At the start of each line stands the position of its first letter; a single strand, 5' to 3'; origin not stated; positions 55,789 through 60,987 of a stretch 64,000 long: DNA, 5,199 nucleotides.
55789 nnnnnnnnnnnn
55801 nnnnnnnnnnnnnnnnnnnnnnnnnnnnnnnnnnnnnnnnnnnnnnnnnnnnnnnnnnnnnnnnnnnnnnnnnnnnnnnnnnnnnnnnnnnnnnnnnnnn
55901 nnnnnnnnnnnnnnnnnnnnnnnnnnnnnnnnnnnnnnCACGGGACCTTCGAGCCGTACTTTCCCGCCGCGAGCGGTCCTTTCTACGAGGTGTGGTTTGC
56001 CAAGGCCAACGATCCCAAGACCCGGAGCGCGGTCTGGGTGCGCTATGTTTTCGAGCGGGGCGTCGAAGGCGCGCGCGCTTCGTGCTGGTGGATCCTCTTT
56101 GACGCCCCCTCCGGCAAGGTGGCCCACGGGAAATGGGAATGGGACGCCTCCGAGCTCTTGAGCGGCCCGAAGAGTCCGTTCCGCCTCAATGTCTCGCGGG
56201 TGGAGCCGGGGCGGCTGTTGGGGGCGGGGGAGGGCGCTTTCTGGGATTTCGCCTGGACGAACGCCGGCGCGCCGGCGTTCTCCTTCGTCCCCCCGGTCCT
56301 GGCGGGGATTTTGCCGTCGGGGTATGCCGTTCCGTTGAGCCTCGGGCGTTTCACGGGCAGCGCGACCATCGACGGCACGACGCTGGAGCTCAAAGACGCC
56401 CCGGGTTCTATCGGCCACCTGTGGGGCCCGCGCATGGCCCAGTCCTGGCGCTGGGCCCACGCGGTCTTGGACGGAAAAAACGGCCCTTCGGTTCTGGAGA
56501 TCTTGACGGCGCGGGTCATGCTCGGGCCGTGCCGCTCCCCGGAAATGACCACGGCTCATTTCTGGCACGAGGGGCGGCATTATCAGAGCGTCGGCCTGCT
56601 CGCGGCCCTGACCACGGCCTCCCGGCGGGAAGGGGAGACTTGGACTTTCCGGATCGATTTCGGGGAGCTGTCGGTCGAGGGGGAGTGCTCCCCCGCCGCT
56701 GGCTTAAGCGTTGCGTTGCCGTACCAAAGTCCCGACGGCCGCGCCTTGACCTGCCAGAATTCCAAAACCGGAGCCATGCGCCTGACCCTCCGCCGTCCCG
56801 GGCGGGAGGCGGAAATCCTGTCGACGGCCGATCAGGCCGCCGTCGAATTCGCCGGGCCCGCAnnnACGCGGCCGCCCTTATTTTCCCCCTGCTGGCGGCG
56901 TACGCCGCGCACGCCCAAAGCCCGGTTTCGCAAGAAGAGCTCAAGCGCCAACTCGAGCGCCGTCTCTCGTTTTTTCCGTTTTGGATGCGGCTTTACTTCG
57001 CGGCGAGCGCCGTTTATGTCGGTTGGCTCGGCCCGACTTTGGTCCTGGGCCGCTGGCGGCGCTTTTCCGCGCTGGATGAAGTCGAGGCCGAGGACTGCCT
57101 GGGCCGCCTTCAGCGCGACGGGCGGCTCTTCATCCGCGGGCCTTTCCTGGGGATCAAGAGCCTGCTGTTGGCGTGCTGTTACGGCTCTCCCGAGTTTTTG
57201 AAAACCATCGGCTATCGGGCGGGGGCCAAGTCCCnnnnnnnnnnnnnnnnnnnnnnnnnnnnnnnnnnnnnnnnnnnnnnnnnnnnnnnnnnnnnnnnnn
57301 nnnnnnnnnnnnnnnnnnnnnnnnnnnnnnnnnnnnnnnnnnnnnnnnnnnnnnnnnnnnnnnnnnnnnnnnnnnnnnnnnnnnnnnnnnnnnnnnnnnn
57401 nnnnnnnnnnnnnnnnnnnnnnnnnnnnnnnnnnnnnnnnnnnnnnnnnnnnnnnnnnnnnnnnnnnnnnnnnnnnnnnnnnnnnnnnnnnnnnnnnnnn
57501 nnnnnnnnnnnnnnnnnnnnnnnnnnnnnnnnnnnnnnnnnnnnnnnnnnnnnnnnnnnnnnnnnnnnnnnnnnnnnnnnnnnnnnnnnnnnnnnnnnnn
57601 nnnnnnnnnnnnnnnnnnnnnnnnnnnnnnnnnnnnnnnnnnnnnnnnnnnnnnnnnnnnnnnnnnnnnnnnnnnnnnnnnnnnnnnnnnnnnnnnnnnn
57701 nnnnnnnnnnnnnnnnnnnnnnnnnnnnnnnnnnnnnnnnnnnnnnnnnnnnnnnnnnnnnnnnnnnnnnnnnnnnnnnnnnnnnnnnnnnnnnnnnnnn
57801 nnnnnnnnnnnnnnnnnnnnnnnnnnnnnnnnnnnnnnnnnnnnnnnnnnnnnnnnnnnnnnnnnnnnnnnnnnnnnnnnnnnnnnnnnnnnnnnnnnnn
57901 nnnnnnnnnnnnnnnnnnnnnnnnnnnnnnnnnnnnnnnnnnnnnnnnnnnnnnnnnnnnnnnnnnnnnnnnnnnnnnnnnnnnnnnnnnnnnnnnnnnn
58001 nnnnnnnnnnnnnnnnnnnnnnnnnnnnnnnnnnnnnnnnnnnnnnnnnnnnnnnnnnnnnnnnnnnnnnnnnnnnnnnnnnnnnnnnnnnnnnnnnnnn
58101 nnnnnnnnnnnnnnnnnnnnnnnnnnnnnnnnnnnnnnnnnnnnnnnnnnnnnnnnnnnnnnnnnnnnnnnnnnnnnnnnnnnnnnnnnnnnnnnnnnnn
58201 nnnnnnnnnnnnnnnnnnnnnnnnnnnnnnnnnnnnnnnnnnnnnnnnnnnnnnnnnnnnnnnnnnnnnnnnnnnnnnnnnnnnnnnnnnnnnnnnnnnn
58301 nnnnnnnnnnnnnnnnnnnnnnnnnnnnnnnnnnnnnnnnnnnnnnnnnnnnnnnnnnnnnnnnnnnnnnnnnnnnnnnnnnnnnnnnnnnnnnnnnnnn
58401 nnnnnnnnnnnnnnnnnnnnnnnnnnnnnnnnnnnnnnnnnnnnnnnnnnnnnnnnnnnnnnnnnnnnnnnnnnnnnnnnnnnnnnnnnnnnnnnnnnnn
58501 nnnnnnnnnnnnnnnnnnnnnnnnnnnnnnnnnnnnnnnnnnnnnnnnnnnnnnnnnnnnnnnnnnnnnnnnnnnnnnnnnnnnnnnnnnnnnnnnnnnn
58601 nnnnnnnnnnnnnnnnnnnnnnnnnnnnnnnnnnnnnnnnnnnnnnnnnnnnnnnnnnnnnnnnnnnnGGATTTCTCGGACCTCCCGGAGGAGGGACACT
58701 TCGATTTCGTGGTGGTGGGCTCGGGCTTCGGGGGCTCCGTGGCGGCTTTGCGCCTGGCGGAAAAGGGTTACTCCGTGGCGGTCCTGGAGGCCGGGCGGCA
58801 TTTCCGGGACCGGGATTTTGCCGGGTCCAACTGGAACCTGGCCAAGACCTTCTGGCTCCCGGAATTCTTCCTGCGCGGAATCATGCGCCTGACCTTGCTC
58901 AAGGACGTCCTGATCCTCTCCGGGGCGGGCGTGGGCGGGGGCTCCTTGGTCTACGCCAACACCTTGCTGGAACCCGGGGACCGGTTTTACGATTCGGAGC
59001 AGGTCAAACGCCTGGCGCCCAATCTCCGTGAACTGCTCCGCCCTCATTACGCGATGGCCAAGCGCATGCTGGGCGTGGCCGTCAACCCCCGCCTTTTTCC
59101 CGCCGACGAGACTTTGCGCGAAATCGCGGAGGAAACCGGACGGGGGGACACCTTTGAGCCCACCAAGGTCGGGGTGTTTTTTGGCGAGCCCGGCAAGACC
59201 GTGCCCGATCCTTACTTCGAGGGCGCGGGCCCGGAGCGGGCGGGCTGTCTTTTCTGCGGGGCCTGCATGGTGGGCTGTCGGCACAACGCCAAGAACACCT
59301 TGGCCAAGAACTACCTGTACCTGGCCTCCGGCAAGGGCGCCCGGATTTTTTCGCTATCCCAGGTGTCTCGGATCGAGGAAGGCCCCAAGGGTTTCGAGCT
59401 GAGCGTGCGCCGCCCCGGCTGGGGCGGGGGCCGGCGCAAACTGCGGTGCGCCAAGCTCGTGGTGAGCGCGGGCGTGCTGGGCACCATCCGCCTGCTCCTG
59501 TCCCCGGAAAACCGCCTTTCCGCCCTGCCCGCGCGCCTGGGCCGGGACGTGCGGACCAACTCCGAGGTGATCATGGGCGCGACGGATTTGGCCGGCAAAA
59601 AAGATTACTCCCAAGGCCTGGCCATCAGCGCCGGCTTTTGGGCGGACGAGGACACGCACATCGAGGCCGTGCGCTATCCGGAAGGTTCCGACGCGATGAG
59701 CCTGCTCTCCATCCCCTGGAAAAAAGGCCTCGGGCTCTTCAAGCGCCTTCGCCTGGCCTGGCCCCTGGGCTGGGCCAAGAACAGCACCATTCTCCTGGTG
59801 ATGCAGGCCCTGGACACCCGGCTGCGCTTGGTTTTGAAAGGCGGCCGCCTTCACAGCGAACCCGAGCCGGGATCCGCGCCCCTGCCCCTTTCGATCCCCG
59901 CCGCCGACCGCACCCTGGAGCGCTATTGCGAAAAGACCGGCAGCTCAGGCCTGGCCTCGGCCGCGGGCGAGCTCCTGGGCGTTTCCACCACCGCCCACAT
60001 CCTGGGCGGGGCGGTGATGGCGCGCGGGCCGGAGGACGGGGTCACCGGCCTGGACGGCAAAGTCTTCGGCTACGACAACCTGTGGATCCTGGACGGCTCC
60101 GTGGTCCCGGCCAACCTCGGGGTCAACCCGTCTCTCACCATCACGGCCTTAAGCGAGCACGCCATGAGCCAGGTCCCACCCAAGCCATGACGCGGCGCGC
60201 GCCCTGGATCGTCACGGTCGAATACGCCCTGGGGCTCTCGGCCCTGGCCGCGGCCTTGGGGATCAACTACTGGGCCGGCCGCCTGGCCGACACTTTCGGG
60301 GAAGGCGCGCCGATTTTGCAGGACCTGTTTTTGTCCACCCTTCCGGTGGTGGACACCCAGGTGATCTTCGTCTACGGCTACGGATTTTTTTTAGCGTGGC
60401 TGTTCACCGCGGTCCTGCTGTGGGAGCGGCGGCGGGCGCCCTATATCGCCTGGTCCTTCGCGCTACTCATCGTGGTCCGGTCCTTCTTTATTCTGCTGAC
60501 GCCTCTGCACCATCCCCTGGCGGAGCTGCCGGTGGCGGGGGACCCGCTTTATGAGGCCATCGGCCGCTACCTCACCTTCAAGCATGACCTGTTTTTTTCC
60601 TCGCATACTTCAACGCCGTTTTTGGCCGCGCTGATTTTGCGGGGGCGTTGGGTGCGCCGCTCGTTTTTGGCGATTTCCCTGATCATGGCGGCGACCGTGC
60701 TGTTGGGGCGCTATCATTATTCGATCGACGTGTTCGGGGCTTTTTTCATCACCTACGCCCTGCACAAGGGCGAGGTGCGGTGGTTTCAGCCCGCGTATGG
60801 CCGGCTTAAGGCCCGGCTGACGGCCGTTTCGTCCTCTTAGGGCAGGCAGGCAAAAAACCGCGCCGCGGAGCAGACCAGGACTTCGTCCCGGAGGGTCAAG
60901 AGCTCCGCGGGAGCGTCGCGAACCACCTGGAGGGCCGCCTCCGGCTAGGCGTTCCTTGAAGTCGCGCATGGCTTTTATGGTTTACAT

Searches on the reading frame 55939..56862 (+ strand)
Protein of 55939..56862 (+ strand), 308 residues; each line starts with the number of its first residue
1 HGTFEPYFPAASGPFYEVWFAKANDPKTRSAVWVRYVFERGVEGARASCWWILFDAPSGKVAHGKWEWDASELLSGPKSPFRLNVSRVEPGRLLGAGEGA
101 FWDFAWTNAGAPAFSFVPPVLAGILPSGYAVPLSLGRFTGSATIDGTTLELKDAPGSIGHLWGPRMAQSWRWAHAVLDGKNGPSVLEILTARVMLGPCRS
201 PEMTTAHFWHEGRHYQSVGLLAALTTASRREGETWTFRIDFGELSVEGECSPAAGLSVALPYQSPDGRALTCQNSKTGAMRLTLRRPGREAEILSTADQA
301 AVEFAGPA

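Call 68: search_protein_families(library=pfam, proteins=[window:55939-56862:+], max_evalue=0.001)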
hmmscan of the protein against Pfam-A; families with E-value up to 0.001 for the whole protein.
window:55939-56862:+ (308 aa): 1 family
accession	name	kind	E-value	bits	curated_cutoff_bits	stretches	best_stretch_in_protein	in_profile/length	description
PF14249.11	Tocopherol_cycl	-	9.5e-08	31.9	26.6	1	126-305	156-334/335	Tocopherol cyclase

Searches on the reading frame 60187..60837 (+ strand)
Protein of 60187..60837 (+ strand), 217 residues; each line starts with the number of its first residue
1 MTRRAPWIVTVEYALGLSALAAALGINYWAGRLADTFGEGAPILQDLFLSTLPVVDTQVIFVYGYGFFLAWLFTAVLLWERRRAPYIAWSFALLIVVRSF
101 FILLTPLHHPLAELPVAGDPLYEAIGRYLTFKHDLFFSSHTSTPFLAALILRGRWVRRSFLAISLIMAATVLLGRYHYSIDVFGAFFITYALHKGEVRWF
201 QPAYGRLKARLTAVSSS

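Call 68: search_protein_families(library=pfam, proteins=[window:60187-60837:+], max_evalue=0.001)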
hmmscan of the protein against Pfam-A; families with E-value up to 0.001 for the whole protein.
window:60187-60837:+ (217 aa): 2 families
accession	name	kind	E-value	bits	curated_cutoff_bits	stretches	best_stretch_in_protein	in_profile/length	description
PF14360.12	PAP2_C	-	2.9e-06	28.2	27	1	134-192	4-68/74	PAP2 superfamily C-terminal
PF14378.12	PAP2_3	-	0.0003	21.1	27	0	43-193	17-188/190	PAP2 superfamily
